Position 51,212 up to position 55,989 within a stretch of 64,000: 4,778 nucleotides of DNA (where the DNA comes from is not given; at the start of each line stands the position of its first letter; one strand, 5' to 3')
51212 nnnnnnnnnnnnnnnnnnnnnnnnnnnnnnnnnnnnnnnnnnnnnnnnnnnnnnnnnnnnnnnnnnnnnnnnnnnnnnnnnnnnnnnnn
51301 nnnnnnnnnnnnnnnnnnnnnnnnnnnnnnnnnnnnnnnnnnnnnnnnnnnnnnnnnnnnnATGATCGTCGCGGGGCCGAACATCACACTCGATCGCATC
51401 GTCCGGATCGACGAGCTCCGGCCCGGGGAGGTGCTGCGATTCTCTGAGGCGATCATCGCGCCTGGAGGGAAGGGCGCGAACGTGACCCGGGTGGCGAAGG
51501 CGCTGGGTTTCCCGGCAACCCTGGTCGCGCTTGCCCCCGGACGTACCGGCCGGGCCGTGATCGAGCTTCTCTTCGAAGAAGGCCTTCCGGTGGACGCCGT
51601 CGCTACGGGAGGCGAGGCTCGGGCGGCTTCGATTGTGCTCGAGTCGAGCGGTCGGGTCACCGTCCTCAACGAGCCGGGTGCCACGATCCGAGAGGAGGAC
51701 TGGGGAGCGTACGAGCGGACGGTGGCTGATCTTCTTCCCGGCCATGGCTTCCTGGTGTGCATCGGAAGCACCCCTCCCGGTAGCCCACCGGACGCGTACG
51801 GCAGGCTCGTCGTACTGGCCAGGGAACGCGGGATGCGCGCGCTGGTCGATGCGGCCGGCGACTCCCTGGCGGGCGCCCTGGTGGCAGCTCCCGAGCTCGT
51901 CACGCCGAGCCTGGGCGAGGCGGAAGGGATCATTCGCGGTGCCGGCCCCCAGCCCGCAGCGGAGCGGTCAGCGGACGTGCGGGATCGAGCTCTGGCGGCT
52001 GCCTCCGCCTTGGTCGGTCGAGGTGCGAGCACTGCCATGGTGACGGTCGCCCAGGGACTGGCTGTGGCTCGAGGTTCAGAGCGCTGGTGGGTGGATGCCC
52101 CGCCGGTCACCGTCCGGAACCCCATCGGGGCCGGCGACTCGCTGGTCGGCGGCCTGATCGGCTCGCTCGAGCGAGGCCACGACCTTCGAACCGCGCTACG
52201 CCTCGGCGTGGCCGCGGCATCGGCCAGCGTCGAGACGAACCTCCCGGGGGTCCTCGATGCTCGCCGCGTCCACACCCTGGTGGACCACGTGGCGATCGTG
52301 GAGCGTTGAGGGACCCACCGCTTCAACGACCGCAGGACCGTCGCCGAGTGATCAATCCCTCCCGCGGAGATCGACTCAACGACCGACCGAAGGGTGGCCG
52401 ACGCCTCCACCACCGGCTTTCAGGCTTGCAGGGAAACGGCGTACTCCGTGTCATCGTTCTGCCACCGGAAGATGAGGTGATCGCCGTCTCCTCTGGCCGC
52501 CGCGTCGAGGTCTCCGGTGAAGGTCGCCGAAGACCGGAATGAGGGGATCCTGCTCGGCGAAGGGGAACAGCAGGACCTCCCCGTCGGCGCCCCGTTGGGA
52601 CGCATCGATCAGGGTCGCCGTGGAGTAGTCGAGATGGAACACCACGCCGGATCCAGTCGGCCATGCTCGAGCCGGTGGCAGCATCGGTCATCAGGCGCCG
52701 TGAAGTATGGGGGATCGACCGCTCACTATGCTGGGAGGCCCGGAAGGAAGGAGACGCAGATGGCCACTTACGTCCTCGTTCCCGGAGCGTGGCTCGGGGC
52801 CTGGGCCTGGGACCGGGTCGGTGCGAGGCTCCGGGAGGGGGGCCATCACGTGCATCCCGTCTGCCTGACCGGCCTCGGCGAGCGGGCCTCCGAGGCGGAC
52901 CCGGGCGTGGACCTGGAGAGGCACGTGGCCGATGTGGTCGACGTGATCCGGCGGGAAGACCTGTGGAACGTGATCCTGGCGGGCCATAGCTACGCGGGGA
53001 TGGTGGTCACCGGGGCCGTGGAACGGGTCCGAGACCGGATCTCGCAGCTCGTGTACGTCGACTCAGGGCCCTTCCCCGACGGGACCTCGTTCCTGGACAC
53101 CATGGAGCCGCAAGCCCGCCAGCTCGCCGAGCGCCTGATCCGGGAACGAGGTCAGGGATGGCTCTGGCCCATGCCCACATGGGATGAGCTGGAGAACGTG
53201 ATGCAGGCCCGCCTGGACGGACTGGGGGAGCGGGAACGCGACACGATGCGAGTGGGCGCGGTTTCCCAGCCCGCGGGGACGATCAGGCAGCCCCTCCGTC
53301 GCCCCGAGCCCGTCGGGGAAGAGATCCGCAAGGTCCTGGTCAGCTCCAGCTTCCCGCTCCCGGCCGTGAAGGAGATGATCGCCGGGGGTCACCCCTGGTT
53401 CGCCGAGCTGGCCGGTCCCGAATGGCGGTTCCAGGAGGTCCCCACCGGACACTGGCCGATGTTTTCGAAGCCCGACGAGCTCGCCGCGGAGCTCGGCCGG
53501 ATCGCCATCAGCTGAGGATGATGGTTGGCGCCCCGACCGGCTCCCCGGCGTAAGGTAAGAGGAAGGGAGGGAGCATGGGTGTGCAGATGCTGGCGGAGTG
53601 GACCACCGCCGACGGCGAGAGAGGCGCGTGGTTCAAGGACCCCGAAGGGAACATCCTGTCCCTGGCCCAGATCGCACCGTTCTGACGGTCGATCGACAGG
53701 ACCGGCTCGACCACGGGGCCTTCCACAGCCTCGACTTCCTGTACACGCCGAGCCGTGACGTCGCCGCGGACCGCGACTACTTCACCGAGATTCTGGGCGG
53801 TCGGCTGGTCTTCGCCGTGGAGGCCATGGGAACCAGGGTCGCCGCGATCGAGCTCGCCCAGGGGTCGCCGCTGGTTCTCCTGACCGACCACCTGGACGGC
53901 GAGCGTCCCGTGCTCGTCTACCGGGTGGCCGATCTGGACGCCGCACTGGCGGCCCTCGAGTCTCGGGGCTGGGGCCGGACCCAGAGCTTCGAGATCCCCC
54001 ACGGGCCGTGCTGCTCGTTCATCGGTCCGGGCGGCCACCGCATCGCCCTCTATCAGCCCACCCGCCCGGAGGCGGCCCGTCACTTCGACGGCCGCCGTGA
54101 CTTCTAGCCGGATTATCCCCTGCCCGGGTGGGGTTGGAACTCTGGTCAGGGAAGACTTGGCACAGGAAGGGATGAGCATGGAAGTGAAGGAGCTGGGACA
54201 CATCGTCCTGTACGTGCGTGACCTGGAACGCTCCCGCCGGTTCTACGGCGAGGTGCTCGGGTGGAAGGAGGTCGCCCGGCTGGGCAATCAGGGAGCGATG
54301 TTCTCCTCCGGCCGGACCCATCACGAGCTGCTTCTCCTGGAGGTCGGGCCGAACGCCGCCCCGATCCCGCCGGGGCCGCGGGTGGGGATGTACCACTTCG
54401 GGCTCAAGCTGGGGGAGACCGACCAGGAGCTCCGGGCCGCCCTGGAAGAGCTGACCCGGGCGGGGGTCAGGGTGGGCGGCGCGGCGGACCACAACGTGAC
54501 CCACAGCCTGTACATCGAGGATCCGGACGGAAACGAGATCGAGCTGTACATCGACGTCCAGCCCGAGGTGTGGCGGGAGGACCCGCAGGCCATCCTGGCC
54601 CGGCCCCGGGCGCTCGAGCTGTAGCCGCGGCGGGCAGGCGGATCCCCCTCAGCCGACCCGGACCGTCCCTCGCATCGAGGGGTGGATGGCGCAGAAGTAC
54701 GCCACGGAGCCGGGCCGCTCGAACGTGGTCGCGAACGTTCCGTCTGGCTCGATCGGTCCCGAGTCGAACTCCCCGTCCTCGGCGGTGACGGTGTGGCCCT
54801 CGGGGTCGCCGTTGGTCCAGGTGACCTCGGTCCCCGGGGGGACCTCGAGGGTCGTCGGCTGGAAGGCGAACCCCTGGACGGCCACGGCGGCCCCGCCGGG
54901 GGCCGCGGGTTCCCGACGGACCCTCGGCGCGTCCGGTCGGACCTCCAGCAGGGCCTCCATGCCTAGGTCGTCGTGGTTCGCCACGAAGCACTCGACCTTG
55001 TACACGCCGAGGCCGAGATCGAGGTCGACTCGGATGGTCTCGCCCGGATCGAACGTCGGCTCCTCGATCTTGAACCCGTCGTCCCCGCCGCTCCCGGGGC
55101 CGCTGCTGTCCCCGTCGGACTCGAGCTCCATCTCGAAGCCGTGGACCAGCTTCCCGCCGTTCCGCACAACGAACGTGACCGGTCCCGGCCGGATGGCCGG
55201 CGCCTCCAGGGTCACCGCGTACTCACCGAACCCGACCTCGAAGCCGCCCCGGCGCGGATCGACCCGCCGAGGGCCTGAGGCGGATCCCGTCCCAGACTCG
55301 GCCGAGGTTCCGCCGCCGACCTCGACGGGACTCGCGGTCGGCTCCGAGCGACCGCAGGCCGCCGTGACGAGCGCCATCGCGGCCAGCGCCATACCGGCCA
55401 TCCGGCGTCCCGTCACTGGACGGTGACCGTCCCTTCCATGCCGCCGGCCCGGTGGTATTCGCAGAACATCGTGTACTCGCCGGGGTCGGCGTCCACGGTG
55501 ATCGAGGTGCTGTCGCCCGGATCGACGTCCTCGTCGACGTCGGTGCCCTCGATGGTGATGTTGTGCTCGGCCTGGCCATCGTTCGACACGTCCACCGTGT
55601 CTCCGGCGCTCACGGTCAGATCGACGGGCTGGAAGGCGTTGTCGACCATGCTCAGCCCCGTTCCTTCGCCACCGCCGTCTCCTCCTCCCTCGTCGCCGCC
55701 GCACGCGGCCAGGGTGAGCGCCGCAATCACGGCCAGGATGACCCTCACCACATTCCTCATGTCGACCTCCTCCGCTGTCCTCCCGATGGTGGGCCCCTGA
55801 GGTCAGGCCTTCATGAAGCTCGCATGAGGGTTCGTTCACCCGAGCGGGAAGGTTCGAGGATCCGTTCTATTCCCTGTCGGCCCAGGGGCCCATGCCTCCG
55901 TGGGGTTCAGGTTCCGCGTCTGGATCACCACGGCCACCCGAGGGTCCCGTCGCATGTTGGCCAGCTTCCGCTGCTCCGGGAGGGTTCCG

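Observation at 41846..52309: LacI-regulated carbohydrate locus with an unusual enzyme set, a candidate uncharacterised sugar/polyol pathway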

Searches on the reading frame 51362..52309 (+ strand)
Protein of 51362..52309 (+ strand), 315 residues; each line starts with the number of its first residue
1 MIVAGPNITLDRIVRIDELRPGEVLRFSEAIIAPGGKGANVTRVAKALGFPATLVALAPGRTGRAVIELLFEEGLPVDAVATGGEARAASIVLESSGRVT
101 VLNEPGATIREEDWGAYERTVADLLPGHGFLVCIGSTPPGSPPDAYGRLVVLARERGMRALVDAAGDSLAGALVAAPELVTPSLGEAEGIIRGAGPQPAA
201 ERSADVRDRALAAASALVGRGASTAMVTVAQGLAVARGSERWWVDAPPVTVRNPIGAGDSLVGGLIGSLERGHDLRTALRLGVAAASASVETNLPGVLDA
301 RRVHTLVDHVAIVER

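Call 3: search_protein_families(library=pfam, proteins=[window:51362-52309:+])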
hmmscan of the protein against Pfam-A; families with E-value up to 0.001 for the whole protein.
window:51362-52309:+ (315 aa): 2 families
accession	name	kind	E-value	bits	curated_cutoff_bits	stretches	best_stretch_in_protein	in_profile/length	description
PF00294.29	PfkB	-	3.6e-32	112.3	25.8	1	17-292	19-292/302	pfkB family carbohydrate kinase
PF08543.17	Phos_pyr_kin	-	0.00041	20.3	27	1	151-292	94-234/246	Phosphomethylpyrimidine kinase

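Call 4: search_protein_families(library=ncbifam, proteins=[window:51362-52309:+])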
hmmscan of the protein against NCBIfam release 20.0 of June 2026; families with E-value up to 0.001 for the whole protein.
window:51362-52309:+ (315 aa): 17 families
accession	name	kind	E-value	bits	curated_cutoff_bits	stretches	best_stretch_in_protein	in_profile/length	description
TIGR03168.1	1-PFK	subfamily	4.5e-61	206.4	216.4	1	6-312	6-304/305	hexose kinase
TIGR03828.1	pfkB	equivalog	6.4e-57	192.9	292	1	6-312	6-304/305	1-phosphofructokinase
NF007632.0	PRK10294.1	equivalog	4.5e-35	121.4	353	1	10-289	13-286/310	6-phosphofructokinase II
NF041320.1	pfkB_Halo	equivalog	1e-27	97.4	400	1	5-314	6-301/302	1-phosphofructokinase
NF007068.0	PRK09513.1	equivalog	7.3e-26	91.1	432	1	7-312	11-308/312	1-phosphofructokinase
NF010033.0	PRK13508.1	equivalog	3.8e-20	72.3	469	1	9-279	10-273/309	tagatose-6-phosphate kinase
TIGR01231.1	lacC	equivalog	2.6e-18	66.3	409.55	1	8-282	9-281/310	tagatose-6-phosphate kinase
TIGR02152.1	D_ribokin_bact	equivalog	1.7e-15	57.1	299.65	1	8-291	7-282/298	ribokinase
NF008353.0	PRK11142.1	equivalog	1.6e-11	44.3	341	1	7-291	10-285/307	ribokinase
TIGR04382.1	myo_inos_iolC_N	equivalog_domain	2.8e-09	36.7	300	1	212-291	210-291/309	5-dehydro-2-deoxygluconokinase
NF007321.0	PRK09813.1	equivalog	4e-09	36.3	247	1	215-292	179-257/261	fructoselysine 6-kinase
NF041332.1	KDG_KDGal_kin_Halo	equivalog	3.4e-07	30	440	1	221-296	222-296/320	bifunctional 2-dehydro-3-deoxygluconokinase/2-dehydro-3-deoxygalactonokinase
TIGR02198.1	rfaE_dom_I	equivalog_domain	6.7e-07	28.7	345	1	149-291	165-298/315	D-glycero-beta-D-manno-heptose-7-phosphate kinase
NF040938.1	KDG_KDGal_kin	equivalog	3.2e-06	26.5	400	1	229-291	223-285/305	bifunctional 2-dehydro-3-deoxygluconokinase/2-dehydro-3-deoxygalactonokinase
TIGR00097.1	HMP-P_kinase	equivalog_domain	0.00019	20.8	204.95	1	155-291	106-239/254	bifunctional hydroxymethylpyrimidine kinase/phosphomethylpyrimidine kinase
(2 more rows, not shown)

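Call 21: search_solved_structures(query=window:51362-52309:+, max_evalue=1e-10)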
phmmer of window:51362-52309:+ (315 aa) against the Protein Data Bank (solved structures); distinct sequences matched with E-value up to 1e-10: 11.
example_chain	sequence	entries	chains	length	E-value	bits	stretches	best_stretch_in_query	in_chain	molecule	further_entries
3cqd_A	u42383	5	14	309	3.8e-29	105.4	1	10-290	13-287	6-phosphofructokinase isozyme 2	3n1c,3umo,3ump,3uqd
3uqe_A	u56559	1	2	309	4.8e-29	105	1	10-290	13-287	6-phosphofructokinase isozyme 2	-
2abq_A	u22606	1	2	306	8.2e-29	104.3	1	7-290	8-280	fructose 1-phosphate kinase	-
2awd_A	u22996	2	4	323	4e-25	92.2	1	7-314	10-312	tagatose-6-phosphate kinase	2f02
9qv1_A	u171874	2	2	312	2.5e-22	83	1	13-306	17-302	1-phosphofructokinase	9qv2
9qv0_A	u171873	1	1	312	2.5e-22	83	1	13-306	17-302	1-phosphofructokinase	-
9qv3_A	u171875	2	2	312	9e-22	81.2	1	13-306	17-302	1-phosphofructokinase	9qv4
2jg5_A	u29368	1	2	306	1.1e-16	64.5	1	10-290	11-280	FRUCTOSE 1-PHOSPHATE KINASE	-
2jgv_A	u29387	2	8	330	1.2e-16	64.4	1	13-286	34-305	TAGATOSE-6-PHOSPHATE KINASE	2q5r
2jg1_A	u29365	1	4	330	4.2e-16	62.6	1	13-286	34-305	TAGATOSE-6-PHOSPHATE KINASE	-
2ajr_A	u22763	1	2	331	1.9e-14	57.1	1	7-310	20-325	sugar kinase, pfkB family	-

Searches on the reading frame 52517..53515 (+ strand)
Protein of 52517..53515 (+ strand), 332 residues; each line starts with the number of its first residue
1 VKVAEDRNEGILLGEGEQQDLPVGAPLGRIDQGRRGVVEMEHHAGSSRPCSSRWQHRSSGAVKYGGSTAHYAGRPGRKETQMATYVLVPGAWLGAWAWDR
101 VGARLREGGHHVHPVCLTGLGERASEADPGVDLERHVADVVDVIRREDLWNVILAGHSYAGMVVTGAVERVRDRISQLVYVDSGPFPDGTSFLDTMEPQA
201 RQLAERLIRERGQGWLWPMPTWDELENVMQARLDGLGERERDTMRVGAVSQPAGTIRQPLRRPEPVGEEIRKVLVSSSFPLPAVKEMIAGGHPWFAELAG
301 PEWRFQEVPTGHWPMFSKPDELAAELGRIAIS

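Call 15: search_protein_families(library=pfam, proteins=[window:52517-53515:+])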
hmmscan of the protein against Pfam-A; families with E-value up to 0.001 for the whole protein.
window:52517-53515:+ (332 aa): 1 family
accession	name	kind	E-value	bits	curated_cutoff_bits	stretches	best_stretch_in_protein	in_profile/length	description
PF12697.13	Abhydrolase_6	-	1.4e-18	68.8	26.3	1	86-324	2-216/217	Alpha/beta hydrolase family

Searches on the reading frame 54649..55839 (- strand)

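Call 15: search_protein_families(library=pfam, proteins=[window:54649-55839:-])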
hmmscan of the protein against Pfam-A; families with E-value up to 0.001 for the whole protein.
window:54649-55839:- (396 aa): 2 families
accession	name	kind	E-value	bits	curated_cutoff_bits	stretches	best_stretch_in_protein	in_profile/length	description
PF00127.26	Copper-bind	-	2.3e-09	38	21.2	1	322-395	10-98/99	Copper binding proteins, plastocyanin/azurin family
PF13473.12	Cupredoxin_1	-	3.6e-05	24.2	27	1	318-393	24-102/104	Cupredoxin-like domain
